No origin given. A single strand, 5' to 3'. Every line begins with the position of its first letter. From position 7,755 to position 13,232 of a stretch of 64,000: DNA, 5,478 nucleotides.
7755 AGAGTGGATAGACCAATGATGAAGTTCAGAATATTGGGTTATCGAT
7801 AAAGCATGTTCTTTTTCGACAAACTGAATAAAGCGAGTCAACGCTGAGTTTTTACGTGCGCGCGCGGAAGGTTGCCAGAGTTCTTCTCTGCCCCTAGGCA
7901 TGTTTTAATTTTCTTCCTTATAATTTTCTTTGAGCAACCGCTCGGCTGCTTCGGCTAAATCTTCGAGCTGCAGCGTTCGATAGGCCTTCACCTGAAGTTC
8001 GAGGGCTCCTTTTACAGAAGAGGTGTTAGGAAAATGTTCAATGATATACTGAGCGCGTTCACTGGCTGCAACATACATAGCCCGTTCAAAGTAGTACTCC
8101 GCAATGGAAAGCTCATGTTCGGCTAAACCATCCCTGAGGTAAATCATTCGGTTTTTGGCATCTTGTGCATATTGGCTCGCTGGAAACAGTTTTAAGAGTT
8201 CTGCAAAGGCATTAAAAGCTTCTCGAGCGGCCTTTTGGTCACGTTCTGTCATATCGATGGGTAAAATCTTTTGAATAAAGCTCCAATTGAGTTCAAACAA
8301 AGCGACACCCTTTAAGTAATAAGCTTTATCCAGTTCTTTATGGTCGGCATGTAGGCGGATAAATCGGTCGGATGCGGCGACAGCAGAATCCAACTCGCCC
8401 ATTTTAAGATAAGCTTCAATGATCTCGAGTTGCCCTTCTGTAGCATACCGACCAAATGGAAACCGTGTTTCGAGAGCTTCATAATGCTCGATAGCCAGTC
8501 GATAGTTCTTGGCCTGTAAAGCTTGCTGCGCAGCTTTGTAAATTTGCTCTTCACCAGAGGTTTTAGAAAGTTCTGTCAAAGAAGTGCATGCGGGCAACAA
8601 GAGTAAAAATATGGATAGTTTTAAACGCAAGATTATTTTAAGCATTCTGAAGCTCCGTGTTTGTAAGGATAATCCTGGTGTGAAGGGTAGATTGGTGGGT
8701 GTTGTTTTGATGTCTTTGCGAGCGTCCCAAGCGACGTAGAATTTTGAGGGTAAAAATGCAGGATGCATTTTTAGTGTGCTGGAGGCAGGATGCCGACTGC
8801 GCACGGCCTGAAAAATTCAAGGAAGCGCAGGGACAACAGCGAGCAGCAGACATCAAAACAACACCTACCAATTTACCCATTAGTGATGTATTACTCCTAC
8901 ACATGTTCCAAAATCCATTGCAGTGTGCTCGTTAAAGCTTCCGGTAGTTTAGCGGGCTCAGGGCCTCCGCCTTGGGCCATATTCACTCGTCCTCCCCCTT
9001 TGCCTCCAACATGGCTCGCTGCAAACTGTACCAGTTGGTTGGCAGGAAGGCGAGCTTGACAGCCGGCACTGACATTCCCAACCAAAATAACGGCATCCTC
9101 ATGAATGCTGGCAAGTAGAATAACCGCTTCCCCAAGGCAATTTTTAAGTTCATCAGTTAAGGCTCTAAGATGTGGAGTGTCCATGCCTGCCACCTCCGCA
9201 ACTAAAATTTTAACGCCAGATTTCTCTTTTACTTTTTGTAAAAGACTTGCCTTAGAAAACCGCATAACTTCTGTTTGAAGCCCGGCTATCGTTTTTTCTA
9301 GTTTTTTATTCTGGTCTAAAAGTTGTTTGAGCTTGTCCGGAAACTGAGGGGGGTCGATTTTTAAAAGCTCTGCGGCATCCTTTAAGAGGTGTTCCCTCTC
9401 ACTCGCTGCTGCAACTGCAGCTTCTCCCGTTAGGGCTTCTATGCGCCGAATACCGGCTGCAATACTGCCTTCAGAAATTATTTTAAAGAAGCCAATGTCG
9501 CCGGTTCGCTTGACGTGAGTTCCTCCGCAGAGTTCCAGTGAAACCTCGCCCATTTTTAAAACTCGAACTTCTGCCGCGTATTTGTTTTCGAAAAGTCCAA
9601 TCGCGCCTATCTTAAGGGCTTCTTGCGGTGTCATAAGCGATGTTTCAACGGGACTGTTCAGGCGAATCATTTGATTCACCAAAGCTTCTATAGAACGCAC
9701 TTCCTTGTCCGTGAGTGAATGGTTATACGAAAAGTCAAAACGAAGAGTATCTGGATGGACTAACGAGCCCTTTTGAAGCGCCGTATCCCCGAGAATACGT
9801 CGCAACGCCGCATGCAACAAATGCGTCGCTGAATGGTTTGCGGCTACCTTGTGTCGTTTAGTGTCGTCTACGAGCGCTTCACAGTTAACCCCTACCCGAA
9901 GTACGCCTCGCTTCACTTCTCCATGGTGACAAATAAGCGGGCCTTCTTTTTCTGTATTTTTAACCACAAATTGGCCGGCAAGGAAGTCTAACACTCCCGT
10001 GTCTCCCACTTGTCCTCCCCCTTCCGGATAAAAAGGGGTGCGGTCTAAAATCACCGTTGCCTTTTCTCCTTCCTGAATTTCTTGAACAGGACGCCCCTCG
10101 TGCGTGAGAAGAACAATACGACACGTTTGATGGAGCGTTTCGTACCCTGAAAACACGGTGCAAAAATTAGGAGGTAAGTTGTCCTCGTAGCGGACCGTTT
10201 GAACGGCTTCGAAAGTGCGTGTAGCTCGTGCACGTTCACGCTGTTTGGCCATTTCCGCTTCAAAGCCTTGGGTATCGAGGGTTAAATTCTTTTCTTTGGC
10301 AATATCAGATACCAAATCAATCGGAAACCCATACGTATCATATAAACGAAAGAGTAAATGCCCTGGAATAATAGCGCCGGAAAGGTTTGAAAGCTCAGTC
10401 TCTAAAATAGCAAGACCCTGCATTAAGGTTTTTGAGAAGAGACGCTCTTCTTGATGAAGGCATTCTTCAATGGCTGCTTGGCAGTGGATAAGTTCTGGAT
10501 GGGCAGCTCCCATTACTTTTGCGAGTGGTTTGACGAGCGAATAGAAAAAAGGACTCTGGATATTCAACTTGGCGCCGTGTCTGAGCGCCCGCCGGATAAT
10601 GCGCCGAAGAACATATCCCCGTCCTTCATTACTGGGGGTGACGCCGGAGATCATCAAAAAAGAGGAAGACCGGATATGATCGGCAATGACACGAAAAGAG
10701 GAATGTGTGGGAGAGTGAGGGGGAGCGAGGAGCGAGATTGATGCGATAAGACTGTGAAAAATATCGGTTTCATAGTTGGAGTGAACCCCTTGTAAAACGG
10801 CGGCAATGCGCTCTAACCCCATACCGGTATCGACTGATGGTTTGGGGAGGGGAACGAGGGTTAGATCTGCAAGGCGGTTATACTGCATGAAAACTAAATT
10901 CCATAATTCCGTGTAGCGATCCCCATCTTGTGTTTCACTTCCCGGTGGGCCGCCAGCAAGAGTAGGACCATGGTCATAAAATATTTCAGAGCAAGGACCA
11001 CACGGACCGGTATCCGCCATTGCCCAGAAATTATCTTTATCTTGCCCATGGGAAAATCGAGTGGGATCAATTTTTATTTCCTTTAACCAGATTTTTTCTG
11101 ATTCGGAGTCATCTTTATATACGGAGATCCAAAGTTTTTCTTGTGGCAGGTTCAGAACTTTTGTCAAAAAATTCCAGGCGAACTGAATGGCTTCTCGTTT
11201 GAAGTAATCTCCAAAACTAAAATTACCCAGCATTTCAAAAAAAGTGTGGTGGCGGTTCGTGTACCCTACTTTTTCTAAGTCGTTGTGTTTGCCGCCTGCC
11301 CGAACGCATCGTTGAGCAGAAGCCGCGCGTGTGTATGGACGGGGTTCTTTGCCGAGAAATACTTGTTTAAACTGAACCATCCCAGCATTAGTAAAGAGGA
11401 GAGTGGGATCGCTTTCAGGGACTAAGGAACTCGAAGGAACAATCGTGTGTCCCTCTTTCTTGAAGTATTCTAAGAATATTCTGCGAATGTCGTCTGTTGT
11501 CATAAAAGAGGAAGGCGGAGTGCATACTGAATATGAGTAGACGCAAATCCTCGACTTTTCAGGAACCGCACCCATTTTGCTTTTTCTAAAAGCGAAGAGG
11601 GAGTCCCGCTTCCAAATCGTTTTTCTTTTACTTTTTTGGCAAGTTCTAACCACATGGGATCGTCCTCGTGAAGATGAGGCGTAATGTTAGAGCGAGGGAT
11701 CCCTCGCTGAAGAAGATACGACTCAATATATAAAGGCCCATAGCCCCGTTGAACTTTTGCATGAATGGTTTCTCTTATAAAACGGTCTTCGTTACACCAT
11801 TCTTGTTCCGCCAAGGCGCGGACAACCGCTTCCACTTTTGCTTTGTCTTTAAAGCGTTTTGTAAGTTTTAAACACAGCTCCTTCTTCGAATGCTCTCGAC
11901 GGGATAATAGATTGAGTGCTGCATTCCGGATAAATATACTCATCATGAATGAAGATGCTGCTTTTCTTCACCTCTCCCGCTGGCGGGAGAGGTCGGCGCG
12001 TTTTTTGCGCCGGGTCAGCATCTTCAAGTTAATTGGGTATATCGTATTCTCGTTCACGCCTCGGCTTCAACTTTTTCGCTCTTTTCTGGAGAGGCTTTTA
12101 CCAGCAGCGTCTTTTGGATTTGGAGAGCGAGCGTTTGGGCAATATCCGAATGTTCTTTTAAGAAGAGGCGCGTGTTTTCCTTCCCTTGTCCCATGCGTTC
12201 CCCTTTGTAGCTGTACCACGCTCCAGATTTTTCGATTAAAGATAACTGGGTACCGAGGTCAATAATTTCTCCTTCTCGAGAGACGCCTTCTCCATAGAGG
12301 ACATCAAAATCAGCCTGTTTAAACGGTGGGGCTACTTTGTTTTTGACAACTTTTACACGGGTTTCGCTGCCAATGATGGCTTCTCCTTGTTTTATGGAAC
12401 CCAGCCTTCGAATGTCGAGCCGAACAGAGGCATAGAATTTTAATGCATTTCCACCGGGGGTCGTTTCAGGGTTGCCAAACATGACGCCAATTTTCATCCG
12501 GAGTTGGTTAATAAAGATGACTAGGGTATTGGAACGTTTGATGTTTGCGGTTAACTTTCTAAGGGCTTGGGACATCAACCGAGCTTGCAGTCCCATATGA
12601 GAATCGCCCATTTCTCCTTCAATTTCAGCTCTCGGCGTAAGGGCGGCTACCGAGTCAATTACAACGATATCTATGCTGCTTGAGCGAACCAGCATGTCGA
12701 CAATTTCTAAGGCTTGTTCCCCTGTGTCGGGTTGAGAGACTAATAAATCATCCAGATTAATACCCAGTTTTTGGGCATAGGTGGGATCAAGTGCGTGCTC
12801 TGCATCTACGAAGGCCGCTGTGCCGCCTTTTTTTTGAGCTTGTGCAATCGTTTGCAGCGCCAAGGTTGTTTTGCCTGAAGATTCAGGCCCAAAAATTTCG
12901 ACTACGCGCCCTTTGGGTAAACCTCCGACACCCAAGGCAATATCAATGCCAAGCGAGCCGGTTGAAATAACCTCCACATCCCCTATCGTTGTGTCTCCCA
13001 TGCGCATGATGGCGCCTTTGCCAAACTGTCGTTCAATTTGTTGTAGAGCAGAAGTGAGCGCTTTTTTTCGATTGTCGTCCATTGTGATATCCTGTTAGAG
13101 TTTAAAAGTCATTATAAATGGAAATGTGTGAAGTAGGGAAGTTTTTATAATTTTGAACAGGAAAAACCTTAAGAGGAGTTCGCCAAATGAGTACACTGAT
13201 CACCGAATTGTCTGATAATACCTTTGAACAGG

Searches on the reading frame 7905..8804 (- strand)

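Call 24: search_protein_families(library=pfam, proteins=[window:7905-8804:-], max_evalue=0.001)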
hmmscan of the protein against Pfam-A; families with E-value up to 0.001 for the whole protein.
window:7905-8804:- (299 aa): 3 families
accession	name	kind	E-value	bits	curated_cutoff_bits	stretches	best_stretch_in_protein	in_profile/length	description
PF13525.12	YfiO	-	1.8e-62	211.2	25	1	85-290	5-203/203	Outer membrane lipoprotein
PF13512.12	TPR_18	-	2e-41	142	21.9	1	83-220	8-145/145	Tetratricopeptide repeat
PF13174.12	TPR_6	-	7.3e-05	23.6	26.3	0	126-154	4-32/33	Tetratricopeptide repeat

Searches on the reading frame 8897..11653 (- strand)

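Call 24: search_protein_families(library=pfam, proteins=[window:8897-11653:-], max_evalue=0.001)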
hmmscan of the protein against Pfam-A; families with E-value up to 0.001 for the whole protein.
window:8897-11653:- (918 aa): 3 families
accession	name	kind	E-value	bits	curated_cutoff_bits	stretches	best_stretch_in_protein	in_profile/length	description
PF01411.24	tRNA-synt_2c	-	3.6e-207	689.7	30.3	1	55-597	1-550/552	tRNA synthetases class II (A)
PF07973.19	tRNA_SAD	-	5.2e-18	65.2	24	1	696-739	1-44/44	Threonyl and Alanyl tRNA synthetase second additional domain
PF02272.25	DHHA1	-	5.5e-14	52.9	25.9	1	813-914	1-100/102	DHHA1 domain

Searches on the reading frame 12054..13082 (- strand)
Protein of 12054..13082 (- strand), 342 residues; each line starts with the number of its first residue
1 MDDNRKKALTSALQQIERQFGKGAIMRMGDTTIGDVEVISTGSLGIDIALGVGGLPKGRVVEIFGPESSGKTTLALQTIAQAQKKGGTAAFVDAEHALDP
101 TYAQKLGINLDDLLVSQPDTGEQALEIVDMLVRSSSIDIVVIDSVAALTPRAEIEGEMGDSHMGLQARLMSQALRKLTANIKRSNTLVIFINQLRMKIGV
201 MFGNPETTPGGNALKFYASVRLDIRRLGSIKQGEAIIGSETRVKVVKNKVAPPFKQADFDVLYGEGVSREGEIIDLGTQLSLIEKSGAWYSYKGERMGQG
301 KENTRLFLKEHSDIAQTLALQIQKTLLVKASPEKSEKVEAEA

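Call 24: search_protein_families(library=pfam, proteins=[window:12054-13082:-], max_evalue=0.001)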
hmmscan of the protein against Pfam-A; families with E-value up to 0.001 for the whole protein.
window:12054-13082:- (342 aa): 6 families
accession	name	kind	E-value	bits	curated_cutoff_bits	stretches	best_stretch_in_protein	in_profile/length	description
PF00154.27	RecA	-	4.1e-144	479.2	27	1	7-268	1-262/262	recA bacterial DNA recombination protein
PF21096.2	RecA_C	-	2.4e-22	79.3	27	1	271-326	1-56/57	RecA C-terminal domain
PF08423.17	Rad51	-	1.4e-08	34.8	22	1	38-226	7-211/244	Rad51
PF06745.19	ATPase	-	3.8e-07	30.1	26.6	1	40-114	2-78/231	KaiC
PF01637.24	ATPase_2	-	9.8e-06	26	33.2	1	60-196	22-121/225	ATPase domain predominantly from Archaea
PF13479.12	AAA_24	-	0.0003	21.1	27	1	59-149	3-77/195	AAA domain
